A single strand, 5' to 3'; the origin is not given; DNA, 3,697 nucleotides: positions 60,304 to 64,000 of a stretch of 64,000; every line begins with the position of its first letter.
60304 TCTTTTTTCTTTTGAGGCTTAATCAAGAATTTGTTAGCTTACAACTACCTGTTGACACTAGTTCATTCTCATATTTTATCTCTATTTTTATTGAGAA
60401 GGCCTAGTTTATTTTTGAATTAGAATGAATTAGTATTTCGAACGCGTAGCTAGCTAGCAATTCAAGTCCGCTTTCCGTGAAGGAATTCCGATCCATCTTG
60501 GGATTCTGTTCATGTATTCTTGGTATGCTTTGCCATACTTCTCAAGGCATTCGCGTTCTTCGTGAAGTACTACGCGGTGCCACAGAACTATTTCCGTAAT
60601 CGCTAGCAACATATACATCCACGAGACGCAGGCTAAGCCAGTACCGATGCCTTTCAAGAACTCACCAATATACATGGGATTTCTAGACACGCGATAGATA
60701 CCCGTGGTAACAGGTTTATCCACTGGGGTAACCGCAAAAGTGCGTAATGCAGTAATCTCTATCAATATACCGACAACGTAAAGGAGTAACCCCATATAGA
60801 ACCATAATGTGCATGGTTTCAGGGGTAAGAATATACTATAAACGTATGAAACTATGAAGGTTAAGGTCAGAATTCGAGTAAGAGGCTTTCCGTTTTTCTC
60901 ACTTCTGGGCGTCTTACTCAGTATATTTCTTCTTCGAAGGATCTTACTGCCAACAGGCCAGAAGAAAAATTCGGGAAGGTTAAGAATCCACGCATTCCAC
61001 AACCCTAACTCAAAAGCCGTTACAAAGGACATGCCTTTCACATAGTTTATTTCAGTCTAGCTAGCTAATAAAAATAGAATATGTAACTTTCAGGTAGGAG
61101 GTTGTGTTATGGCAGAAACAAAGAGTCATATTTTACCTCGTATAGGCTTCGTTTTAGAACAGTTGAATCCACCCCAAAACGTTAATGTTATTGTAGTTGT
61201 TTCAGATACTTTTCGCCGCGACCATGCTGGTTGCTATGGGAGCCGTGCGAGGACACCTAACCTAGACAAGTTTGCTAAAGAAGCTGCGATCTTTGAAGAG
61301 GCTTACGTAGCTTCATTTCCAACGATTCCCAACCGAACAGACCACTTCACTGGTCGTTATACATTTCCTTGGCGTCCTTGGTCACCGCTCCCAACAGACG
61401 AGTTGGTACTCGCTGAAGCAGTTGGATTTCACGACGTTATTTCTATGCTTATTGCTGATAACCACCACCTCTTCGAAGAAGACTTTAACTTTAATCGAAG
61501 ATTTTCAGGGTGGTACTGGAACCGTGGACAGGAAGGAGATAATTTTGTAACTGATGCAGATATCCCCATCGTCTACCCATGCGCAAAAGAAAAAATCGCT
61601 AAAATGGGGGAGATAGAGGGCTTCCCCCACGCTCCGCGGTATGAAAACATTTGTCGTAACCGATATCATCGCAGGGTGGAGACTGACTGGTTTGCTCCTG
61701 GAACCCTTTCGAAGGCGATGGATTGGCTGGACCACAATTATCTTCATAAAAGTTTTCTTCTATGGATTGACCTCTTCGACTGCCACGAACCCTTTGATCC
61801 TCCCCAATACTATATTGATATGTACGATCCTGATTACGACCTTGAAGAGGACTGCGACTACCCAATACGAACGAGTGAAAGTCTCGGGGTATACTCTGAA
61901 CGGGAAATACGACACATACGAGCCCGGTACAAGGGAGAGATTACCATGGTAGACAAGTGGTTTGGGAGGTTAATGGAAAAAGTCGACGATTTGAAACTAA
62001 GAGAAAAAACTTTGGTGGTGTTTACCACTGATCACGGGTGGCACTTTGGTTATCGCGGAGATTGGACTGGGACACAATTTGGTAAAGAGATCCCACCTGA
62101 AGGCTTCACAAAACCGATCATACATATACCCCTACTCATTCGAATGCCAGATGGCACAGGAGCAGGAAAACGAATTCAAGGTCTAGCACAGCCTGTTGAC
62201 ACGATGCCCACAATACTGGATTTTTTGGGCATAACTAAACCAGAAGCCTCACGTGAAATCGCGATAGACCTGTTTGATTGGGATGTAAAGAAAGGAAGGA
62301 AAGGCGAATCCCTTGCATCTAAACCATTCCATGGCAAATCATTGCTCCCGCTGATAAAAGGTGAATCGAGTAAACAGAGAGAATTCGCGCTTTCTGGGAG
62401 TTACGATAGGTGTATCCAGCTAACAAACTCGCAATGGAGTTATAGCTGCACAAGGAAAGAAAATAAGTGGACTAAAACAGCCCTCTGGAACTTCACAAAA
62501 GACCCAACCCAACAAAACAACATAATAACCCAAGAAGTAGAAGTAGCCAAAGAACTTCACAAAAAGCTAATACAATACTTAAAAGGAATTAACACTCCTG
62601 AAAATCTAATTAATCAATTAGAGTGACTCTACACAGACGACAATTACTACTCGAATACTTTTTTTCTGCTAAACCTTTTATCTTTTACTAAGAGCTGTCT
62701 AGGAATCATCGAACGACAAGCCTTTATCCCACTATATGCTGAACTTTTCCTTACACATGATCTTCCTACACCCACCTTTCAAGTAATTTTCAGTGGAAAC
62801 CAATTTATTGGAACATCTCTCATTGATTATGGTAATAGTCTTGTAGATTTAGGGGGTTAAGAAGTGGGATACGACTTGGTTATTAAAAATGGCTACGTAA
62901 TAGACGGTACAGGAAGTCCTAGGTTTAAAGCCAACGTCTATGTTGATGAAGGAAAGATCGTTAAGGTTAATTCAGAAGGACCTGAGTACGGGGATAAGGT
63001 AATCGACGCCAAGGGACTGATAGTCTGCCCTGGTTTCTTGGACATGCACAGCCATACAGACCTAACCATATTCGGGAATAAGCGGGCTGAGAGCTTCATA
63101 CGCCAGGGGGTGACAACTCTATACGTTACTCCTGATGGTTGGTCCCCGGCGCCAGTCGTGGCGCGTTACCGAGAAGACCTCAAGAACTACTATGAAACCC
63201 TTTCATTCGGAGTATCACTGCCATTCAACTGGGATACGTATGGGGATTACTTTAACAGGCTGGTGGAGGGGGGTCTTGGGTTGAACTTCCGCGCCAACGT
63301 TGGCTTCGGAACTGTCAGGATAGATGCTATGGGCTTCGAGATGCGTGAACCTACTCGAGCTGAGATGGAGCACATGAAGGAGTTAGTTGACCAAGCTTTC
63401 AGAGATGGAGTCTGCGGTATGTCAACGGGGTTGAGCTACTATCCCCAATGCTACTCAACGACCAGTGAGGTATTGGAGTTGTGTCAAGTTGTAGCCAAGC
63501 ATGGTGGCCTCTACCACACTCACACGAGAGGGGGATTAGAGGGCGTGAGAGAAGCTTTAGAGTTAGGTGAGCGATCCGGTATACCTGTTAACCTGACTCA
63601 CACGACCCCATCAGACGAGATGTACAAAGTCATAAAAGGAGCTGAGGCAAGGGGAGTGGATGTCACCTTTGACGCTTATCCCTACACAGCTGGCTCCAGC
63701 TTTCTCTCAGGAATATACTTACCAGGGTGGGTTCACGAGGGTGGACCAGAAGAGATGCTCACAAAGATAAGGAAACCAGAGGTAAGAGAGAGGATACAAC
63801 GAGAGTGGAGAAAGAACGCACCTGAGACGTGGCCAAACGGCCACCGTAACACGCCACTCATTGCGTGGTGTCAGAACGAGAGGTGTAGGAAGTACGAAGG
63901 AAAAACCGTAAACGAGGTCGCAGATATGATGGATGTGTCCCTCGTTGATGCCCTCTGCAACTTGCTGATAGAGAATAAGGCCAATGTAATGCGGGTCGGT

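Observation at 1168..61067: Self-complementary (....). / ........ tracts at 16 intergenic sites, absent from genes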

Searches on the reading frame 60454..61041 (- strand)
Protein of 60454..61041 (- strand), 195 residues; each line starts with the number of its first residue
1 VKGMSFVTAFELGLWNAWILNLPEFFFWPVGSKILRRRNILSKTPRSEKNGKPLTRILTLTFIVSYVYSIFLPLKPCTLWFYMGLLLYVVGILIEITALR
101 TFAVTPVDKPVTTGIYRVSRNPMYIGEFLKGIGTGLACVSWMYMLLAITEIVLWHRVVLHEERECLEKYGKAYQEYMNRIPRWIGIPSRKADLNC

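Call 40: search_protein_families(library=pfam, proteins=[window:60454-61041:-], max_evalue=0.01)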
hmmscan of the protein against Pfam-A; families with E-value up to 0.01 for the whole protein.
window:60454-61041:- (195 aa): 4 families
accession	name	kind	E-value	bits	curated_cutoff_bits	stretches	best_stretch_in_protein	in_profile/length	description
PF04191.18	PEMT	-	3.6e-11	43.9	25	1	84-171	6-104/105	Phospholipid methyltransferase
PF01222.22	ERG4_ERG24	-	1.6e-07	30.9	27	1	109-182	350-425/432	Ergosterol biosynthesis ERG4/ERG24 family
PF06966.17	DUF1295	-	3.1e-06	27.3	20.4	1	60-179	98-234/235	Protein of unknown function (DUF1295)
PF04140.19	ICMT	-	0.00055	20.7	24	1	104-157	29-82/95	Isoprenylcysteine carboxyl methyltransferase (ICMT) family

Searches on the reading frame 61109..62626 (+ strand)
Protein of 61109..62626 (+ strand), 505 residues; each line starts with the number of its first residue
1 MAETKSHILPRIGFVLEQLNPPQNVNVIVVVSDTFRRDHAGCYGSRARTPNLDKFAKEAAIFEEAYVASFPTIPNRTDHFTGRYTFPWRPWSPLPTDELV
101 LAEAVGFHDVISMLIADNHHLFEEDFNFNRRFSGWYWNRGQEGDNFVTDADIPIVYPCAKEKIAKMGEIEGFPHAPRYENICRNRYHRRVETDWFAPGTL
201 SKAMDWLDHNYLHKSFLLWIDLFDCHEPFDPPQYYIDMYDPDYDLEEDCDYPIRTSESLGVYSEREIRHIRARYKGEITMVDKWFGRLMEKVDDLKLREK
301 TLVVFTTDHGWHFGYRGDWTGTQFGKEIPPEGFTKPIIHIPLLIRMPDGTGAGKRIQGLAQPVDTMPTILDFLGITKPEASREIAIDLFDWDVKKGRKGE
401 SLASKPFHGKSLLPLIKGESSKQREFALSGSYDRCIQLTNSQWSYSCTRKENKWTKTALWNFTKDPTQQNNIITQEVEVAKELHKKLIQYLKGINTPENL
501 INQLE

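Call 7: search_protein_families(library=pfam, proteins=[window:61109-62626:+])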
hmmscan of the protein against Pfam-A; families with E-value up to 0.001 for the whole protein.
window:61109-62626:+ (505 aa): 3 families
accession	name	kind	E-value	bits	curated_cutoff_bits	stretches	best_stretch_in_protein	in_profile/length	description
PF00884.28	Sulfatase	-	6e-31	108.3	25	1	26-375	2-301/301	Sulfatase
PF16347.10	SGSH_C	-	2.4e-08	34.7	29.3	1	337-380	15-58/154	N-sulphoglucosamine sulphohydrolase, C-terminal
PF01663.27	Phosphodiest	-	2.1e-06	28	23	1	274-310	184-220/342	Type I phosphodiesterase / nucleotide pyrophosphatase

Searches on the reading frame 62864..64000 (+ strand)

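Call 40: search_protein_families(library=pfam, proteins=[window:62864-64000:+], max_evalue=0.01)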
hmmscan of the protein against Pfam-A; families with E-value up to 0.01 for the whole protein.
window:62864-64000:+ (379 aa): 2 families
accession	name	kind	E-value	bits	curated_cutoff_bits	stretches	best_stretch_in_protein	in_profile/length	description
PF07969.17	Amidohydro_3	-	1.3e-06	28.6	29.7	1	45-68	1-24/472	Amidohydrolase family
PF01979.26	Amidohydro_1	-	0.002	17.9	25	1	53-268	1-202/345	Amidohydrolase family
